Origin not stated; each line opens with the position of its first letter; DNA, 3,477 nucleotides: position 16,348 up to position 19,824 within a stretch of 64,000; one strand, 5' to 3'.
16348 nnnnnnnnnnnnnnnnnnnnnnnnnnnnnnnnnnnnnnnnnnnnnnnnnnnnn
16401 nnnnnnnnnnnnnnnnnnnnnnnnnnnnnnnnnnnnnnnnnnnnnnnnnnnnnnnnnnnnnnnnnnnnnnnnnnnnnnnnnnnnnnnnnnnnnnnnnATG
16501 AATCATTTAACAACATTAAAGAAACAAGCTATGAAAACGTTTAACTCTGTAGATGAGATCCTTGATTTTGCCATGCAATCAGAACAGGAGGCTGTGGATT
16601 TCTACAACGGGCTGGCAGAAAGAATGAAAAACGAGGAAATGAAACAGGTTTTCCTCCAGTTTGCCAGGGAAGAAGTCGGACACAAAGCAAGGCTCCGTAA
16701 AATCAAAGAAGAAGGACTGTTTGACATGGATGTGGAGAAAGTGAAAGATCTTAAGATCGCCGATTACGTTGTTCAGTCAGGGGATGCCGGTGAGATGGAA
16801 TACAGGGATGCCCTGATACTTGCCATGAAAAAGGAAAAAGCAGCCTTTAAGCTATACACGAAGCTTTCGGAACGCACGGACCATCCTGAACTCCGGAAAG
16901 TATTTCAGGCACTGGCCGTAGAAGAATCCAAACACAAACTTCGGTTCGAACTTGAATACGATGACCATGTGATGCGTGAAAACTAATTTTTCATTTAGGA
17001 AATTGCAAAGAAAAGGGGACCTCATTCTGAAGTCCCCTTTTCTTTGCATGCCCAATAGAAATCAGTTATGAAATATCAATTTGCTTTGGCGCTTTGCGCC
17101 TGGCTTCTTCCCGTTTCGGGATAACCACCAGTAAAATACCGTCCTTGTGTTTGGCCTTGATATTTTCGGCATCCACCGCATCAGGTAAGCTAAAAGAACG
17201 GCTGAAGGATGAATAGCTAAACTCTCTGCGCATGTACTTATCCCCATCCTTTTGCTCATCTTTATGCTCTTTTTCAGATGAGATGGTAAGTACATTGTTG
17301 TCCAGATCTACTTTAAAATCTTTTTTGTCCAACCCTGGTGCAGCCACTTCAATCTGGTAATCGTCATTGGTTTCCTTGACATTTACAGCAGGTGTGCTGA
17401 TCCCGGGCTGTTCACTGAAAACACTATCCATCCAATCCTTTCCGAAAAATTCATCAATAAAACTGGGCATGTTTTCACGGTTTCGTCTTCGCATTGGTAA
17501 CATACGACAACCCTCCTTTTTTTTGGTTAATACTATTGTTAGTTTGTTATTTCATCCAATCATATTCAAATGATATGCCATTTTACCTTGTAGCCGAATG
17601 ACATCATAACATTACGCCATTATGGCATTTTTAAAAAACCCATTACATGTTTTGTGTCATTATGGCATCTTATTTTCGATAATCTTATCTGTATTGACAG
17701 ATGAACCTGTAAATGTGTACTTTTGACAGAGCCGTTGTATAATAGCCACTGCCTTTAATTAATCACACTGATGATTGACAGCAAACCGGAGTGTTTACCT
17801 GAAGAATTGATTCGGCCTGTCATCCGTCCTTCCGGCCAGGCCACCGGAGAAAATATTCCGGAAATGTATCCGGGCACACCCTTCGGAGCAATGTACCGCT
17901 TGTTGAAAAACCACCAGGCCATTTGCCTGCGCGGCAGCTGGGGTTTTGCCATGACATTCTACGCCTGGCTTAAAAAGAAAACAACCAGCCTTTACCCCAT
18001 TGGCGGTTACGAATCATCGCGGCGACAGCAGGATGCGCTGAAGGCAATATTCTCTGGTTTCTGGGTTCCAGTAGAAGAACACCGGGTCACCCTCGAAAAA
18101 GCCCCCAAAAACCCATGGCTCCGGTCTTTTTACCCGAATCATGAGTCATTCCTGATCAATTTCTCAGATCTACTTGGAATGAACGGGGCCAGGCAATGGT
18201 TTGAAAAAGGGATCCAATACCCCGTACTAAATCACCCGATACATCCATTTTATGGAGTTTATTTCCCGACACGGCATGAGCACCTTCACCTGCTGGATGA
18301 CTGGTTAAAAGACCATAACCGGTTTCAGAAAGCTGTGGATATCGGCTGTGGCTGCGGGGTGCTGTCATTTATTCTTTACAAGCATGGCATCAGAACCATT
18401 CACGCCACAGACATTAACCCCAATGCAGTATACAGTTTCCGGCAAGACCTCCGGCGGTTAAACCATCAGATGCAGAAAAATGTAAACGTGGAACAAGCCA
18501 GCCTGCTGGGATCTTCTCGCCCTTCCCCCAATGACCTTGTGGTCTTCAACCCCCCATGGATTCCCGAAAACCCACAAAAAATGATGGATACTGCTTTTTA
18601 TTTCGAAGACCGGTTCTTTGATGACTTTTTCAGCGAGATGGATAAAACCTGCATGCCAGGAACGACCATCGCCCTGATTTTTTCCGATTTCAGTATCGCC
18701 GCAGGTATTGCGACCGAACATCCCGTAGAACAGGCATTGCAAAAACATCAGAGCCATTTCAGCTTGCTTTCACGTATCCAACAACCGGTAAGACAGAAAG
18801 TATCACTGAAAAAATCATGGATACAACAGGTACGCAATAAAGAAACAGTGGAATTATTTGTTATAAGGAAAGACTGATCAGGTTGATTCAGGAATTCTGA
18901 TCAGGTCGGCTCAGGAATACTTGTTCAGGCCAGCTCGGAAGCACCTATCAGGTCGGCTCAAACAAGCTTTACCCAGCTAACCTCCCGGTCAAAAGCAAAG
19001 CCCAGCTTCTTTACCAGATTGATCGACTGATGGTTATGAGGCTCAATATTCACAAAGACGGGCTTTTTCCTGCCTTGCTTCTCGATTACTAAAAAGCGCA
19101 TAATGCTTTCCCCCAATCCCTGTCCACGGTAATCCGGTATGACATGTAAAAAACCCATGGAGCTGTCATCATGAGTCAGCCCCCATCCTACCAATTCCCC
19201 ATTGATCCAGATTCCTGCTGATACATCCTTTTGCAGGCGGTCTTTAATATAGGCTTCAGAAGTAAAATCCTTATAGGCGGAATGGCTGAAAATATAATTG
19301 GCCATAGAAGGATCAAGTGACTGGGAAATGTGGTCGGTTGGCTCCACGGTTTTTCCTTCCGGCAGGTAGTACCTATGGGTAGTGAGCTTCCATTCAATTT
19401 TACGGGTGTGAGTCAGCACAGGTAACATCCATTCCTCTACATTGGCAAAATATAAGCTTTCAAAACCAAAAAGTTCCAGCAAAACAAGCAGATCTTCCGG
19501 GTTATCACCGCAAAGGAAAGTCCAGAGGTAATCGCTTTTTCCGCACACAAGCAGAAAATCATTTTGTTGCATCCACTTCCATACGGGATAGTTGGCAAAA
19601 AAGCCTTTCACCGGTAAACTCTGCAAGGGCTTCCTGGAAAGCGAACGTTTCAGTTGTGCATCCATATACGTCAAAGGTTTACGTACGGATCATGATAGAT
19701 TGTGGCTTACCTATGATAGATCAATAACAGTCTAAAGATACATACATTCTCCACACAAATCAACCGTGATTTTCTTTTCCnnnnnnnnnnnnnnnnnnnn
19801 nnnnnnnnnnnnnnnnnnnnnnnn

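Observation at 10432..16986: NuoE-like, NuoF-like and giant GltD-containing fusion: candidate Bfu/Stn-type electron-bifurcating NAD(P)H module without a hydrogenase or formate dehydrogenase active site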

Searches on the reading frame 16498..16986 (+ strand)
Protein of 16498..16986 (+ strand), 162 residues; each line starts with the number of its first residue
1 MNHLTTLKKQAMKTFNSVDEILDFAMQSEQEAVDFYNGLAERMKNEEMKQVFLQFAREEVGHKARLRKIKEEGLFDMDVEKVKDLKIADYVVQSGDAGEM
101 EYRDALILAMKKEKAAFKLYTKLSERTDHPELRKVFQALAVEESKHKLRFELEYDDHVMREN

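Call 3: search_protein_families(library=pfam, proteins=[window:16498-16986:+], max_evalue=0.001)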
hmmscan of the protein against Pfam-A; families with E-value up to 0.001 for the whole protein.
window:16498-16986:+ (162 aa): 7 families
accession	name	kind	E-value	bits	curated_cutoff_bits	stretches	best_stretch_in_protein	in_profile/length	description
PF02915.23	Rubrerythrin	-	1.9e-17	64.3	22.8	1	20-152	1-135/137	Rubrerythrin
PF22277.2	EncFtn-like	-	3.2e-06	27.3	27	1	25-64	22-61/85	EncFtn-like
PF09537.16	DUF2383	-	1.7e-05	25.3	30.8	0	26-67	10-51/111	Domain of unknown function (DUF2383)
PF13668.12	Ferritin_2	-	2.2e-05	25.1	24.7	1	12-69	78-135/138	Ferritin-like domain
PF07875.18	Coat_F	-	0.0004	21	25.7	0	109-145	9-45/63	Coat F domain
PF05974.18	DUF892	-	0.00068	20.1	23.7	0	27-83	15-69/159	Domain of unknown function (DUF892)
PF09968.15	DUF2202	-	0.00091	19.5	22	0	104-147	3-42/162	Uncharacterized protein domain (DUF2202)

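Call 4: search_protein_families(library=ncbifam, proteins=[window:16498-16986:+], max_evalue=0.001)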
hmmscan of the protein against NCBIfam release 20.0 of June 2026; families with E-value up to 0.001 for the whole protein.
window:16498-16986:+ (162 aa): 5 families
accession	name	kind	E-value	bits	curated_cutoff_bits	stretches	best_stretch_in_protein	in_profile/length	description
TIGR04535.1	ferrit_encaps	subfamily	9.6e-10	38.4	125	1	20-65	17-61/114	encapsulin-associated ferritin-like protein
NF058679.1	EncB_fam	subfamily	1.8e-09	37.6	90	1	23-67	26-70/117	encapsulin nanocompartment ferritin-likeEncB family encapsulin nanocompartment ferritin-like cargo protein cargo protein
NF045676.1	FeExpMbfA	equivalog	3.1e-09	36.7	450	1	17-149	8-143/318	iron exporter MbfA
NF010172.0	PRK13654.1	subfamily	6.2e-05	22.3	391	0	101-146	89-136/361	magnesium-protoporphyrin IX monomethyl ester cyclase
NF045767.1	RuberyRbr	equivalog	0.00035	20.6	200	1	32-151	26-139/194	rubrerythrin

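Call 31: search_solved_structures(query=window:16531-16986:+, max_evalue=1, show_alignments=2)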
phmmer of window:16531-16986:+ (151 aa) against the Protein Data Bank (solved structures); distinct sequences matched with E-value up to 1: 19.
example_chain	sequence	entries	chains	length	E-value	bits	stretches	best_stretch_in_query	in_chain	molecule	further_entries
2fzf_A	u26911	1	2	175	2.6e-10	44.1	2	6-61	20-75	hypothetical protein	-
1vjx_A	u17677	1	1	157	3.4e-05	27.6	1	6-65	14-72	putative ferritin-like diiron-carboxylate protein TM1526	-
5n5e_e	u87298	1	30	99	0.0022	21.7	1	6-75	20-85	PFC_05175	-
1mft_A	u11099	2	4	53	0.012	19.3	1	98-136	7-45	Four-helix bundle model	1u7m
2e0z_A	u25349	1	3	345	0.013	19.2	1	7-77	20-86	Virus-like particle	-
5c39_A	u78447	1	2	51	0.014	19.1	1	99-136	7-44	P0 Manganese cluster peptide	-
2hz8_A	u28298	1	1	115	0.065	17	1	74-135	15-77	De novo designed diiron protein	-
3v68_A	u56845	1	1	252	0.091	16.5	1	6-66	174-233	Putative uncharacterized protein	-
3qhb_A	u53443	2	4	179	0.13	16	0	104-139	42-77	Symerythrin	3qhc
3sid_A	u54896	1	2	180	0.13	15.9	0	104-139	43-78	Symerythrin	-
3k6c_A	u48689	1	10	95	0.16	15.7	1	14-57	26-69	Uncharacterized protein NE0167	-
5h7a_C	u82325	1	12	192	0.18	15.5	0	16-55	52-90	Immunoglobulin G-binding protein A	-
5h79_D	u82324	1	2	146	0.29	14.9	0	16-55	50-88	Immunoglobulin G-binding protein A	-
7s5k_A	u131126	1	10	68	0.43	14.3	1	95-136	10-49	EncB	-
1b71_A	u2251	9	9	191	0.59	13.8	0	13-139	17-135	PROTEIN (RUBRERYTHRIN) | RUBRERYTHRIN | Rubrerythrin all-iron(III) form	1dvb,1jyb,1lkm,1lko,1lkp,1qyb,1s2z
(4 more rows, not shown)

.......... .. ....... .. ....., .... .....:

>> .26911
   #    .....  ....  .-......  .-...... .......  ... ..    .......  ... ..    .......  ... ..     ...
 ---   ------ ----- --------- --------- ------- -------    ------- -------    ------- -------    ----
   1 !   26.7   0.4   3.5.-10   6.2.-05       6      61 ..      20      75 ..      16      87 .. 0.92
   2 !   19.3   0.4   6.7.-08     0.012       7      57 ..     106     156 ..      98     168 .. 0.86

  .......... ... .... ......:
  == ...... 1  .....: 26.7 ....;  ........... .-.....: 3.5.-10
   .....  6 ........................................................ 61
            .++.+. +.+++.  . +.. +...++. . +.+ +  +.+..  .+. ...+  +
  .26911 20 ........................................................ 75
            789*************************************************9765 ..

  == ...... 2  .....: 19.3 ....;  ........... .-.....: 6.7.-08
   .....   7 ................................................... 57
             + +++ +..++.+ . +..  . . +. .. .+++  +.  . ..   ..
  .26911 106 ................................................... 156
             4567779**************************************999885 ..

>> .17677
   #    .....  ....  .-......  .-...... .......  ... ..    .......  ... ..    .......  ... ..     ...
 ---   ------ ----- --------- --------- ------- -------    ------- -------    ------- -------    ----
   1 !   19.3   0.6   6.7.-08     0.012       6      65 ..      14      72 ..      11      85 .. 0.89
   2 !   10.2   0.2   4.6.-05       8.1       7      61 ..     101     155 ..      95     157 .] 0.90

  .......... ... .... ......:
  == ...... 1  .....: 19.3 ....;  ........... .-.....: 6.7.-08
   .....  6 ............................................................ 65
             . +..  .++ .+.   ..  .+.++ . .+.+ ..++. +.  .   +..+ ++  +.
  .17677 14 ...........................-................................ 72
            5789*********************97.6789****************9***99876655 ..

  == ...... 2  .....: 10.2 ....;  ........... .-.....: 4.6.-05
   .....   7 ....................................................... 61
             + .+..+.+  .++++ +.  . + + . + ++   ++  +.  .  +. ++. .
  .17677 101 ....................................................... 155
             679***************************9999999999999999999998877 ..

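Call 57: predict_structure(protein=window:16531-16983:+)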
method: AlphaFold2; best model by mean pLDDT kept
length: 151 residues; sequences in the alignment: 1
mean_pLDDT: 79.6   pTM: 0.73
mean pLDDT of the five models: 79.6, 72.1, 50.1, 49.3, 46.0
residues with pLDDT >= 90: 17; 70-90: 112; 50-70: 17; < 50: 5
segments of 3 or more residues with pLDDT < 50: 82-85
pLDDT, mean of each block of 10 residues (from residue 1): 73 84 84 80 89 89 75 61 52 79 85 86 90 88 78 62
secondary structure, 60 per line:
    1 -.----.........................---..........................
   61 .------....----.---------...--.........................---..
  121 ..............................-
elements in order: H7-31 H35-61 H68-71 H91-115 H119-150

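Call 61: fold_search(model_id=the predicted structure, library=pdb)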
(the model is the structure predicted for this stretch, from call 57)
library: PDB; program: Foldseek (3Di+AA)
matches with E <= 10: 795; with E <= 0.001: 2
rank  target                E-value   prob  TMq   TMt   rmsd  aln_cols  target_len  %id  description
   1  1vjx                  2.9e-04  1.00  0.75  0.76   3.5       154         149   23  Crystal structure of a putative ferritin-like diiron-carboxylate protein (tm1526) from thermotoga maritima at 2.30 A res (released 2004-04-13)
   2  4etr_A                9.9e-04  1.00  0.62  0.75   7.7       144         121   16  X-ray structure of PA2169 from Pseudomonas aeruginosa (released 2013-01-09)
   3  8w1e_F                1.2e-03  1.00  0.66  0.59   5.7       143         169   20  Crystal Structure of DPS-like protein PA4880 from Pseudomonas aeruginosa (dodecamer) (released 2024-05-29)
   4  8w1e_G                1.7e-03  1.00  0.68  0.61   5.8       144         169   19  Crystal Structure of DPS-like protein PA4880 from Pseudomonas aeruginosa (dodecamer) (released 2024-05-29)
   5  8w1d                  1.7e-03  1.00  0.66  0.67   5.8       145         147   20  CRYSTAL STRUCTURE OF DPS-LIKE PROTEIN PA4880 FROM PSEUDOMONAS AERUGINOSA (DIMERIC FORM) (released 2024-05-29)
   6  8w1e_D                2.3e-03  1.00  0.69  0.62   5.7       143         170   19  Crystal Structure of DPS-like protein PA4880 from Pseudomonas aeruginosa (dodecamer) (released 2024-05-29)
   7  8w1e_A                3.2e-03  1.00  0.69  0.62   5.8       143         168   18  Crystal Structure of DPS-like protein PA4880 from Pseudomonas aeruginosa (dodecamer) (released 2024-05-29)
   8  2ib0_A                3.2e-03  1.00  0.66  0.69   5.2       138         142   12  Crystal structure of a conserved hypothetical protein, rv2844, from Mycobacterium tuberculosis (released 2006-09-26)
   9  5ffe_B                3.6e-03  1.00  0.68  0.75   4.5       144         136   14  CopM in the Ag-bound form (by soaking) (released 2016-09-07)
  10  8w1e_C                4.2e-03  1.00  0.67  0.61   5.7       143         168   20  Crystal Structure of DPS-like protein PA4880 from Pseudomonas aeruginosa (dodecamer) (released 2024-05-29)
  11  8w1e_B                4.7e-03  1.00  0.68  0.60   5.8       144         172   19  Crystal Structure of DPS-like protein PA4880 from Pseudomonas aeruginosa (dodecamer) (released 2024-05-29)
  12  5ffd                  5.2e-03  1.00  0.66  0.72   4.3       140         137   15  CopM in the Ag-bound form (by co-crystallization) (released 2016-09-07)
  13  4etr_B                5.2e-03  1.00  0.61  0.73   8.1       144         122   17  X-ray structure of PA2169 from Pseudomonas aeruginosa (released 2013-01-09)
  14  5ffc_A                5.8e-03  1.00  0.68  0.70   5.0       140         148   14  CopM in the Cu(II)-bound form (released 2016-09-07)
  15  2ib0_B                5.8e-03  1.00  0.61  0.69   6.4       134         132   11  Crystal structure of a conserved hypothetical protein, rv2844, from Mycobacterium tuberculosis (released 2006-09-26)
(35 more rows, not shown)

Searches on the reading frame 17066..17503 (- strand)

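Call 36: search_protein_families(library=pfam, proteins=[window:17066-17503:-], max_evalue=0.00001)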
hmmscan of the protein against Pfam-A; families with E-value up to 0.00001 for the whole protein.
window:17066-17503:- (145 aa): 2 families
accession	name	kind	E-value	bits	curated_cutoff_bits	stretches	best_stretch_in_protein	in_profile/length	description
PF00011.27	HSP20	-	1.6e-26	92.8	20.8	1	42-145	2-102/102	Hsp20/alpha crystallin family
PF17886.7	ArsA_HSP20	-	7.9e-06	25.8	22.5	0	46-126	1-61/63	HSP20-like domain found in ArsA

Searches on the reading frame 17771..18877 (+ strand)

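Call 3: search_protein_families(library=pfam, proteins=[window:17771-18877:+], max_evalue=0.001)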
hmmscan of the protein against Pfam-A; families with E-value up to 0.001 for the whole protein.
window:17771-18877:+ (368 aa): 6 families
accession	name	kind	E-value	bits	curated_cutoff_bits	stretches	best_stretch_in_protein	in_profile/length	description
PF05175.20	MTS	-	5.8e-11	42.7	23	1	179-263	27-108/170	Methyltransferase small domain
PF06325.19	PrmA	-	1.9e-07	31.4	22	1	169-260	149-233/296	Ribosomal protein L11 methyltransferase (PrmA)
PF08242.18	Methyltransf_12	-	2.9e-05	25.2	30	1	189-259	1-71/98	Methyltransferase domain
PF13649.12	Methyltransf_25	-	3.9e-05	24.7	27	1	189-259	2-70/97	Methyltransferase domain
PF13847.12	Methyltransf_31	-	0.00011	22.4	27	1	187-259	6-80/145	Methyltransferase domain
PF13679.12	Methyltransf_32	-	0.00052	20.4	27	1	179-250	17-94/143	Methyltransferase domain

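Call 4: search_protein_families(library=ncbifam, proteins=[window:17771-18877:+], max_evalue=0.001)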
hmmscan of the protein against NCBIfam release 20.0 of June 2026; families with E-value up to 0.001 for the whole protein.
window:17771-18877:+ (368 aa): 18 families
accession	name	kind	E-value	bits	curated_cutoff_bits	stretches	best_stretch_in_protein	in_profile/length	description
NF011529.0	PRK14968.1-3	equivalog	1.3e-14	54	162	1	163-308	16-160/198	putative methyltransferase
TIGR03534.1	RF_mod_PrmC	equivalog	1.5e-10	41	199.1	1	171-274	73-177/253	peptide chain release factor N(5)-glutamine methyltransferase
NF011527.0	PRK14968.1-1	equivalog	1.3e-09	38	242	1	171-305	20-152/192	putative methyltransferase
TIGR00537.1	hemK_rel_arch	hypoth_equivalog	1.3e-08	34.8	87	1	172-274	8-103/179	HemK2/MTQ2 family protein methyltransferase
TIGR00406.1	prmA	equivalog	2.2e-08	33.9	183.15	1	182-258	158-230/288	50S ribosomal protein L11 methyltransferase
NF011530.0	PRK14968.1-4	equivalog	6.2e-08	32.2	243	1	163-275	19-121/202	putative methyltransferase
NF011528.0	PRK14968.1-2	equivalog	1.4e-07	31.2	171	1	182-266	36-120/205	putative methyltransferase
TIGR00536.1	hemK_fam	subfamily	2.5e-07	30.1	115.5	1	180-279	110-208/286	HemK family protein methyltransferase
TIGR03533.1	L3_gln_methyl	equivalog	6.2e-07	29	229.7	1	175-279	113-215/284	50S ribosomal protein L3 N(5)-glutamine methyltransferase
NF001785.0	PRK00517.2-2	equivalog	1.1e-05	24.7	188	1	175-246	136-206/282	50S ribosomal protein L11 methyltransferase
NF001786.0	PRK00517.2-4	equivalog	2.3e-05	23.7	327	1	183-235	142-193/277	50S ribosomal protein L11 methyltransferase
TIGR02021.1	BchM-ChlM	equivalog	2.8e-05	23.6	158.9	1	177-246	46-113/218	magnesium protoporphyrin IX methyltransferase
TIGR02072.1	BioC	equivalog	0.0001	22.2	184.95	1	175-249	23-97/244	malonyl-ACP O-methyltransferase BioC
TIGR03704.1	PrmC_rel_meth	equivalog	0.00016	21.2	248.8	1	163-272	63-172/251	putative protein N(5)-glutamine methyltransferase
NF007023.0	PRK09489.1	equivalog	0.00023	20.4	295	1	186-263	198-271/342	16S rRNA (guanine(1207)-N(2))-methyltransferase RsmC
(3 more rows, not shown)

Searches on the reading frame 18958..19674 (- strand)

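Call 23: search_protein_families(library=ncbifam, proteins=[window:18958-19674:-], max_evalue=1e-10)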
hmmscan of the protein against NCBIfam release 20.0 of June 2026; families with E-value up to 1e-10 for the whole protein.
window:18958-19674:- (238 aa): 0 families

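Call 36: search_protein_families(library=pfam, proteins=[window:18958-19674:-], max_evalue=0.00001)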
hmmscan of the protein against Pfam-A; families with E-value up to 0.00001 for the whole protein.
window:18958-19674:- (238 aa): 3 families
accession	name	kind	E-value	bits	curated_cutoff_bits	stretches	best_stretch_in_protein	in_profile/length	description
PF08445.16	FR47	-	2.5e-11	43.8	22.1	1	159-235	10-86/86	FR47-like protein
PF00583.31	Acetyltransf_1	-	8.5e-10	39.4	20.7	1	147-226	30-116/116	Acetyltransferase (GNAT) family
PF13508.13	Acetyltransf_7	-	2.9e-07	31.2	27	1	157-226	10-82/84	Acetyltransferase (GNAT) domain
